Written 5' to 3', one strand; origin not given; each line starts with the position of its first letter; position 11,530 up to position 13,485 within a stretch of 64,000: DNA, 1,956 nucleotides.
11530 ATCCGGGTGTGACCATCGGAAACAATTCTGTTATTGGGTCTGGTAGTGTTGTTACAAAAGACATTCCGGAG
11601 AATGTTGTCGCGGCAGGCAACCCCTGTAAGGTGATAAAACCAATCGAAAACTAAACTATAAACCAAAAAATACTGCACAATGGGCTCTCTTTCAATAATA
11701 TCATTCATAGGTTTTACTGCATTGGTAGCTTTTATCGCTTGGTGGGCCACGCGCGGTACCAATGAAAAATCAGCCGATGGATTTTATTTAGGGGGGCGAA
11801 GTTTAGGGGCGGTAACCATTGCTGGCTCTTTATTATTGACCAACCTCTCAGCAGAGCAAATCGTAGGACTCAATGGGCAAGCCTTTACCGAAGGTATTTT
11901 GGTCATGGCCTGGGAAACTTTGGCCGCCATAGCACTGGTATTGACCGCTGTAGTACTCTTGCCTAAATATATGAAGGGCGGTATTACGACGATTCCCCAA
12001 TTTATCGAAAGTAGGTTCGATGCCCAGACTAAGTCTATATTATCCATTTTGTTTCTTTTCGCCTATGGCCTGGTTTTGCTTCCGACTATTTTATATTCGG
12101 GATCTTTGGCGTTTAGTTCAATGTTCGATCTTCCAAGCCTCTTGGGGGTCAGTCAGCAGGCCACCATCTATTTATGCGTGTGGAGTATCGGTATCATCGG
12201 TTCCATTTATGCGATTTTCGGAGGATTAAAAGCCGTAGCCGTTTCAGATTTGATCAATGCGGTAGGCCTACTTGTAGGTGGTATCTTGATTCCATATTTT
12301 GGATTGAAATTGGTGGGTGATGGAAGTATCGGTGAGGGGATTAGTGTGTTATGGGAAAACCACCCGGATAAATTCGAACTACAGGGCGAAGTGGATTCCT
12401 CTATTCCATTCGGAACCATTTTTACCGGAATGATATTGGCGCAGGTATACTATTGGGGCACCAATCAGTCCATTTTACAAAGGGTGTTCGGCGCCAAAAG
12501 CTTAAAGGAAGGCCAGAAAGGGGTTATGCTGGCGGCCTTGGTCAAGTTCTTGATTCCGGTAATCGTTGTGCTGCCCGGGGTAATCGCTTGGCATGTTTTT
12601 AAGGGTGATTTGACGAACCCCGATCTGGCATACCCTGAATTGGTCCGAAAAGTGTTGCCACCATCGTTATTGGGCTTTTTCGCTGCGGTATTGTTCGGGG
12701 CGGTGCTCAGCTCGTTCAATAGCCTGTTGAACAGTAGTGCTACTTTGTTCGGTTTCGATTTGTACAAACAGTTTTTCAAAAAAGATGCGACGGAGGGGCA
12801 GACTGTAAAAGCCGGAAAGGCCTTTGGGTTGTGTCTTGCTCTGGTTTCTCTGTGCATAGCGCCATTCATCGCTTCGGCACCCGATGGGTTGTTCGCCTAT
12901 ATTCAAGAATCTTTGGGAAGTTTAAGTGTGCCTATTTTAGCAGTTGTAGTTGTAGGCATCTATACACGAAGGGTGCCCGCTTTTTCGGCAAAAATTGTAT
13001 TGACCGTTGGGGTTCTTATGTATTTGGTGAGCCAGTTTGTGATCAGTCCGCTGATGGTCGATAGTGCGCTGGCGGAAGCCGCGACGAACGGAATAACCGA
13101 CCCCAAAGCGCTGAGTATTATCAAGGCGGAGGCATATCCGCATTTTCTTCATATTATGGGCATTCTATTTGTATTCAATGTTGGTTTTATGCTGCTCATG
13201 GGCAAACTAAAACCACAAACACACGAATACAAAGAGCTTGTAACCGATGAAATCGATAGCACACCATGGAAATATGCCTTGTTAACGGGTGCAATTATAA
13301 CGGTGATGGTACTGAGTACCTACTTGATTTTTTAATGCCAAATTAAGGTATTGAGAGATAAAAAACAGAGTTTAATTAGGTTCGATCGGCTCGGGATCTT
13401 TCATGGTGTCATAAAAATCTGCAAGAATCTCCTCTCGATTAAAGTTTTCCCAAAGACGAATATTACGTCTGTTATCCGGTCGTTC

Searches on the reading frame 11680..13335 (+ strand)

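Call 6: search_protein_families(library=pfam, proteins=[window:11680-13335:+], max_evalue=0.001)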
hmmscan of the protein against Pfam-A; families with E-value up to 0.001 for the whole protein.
window:11680-13335:+ (551 aa): 1 family
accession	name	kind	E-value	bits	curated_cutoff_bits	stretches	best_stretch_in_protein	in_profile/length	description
PF00474.23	SSF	-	2.7e-55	188.4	22.8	1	35-434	1-396/406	Sodium:solute symporter family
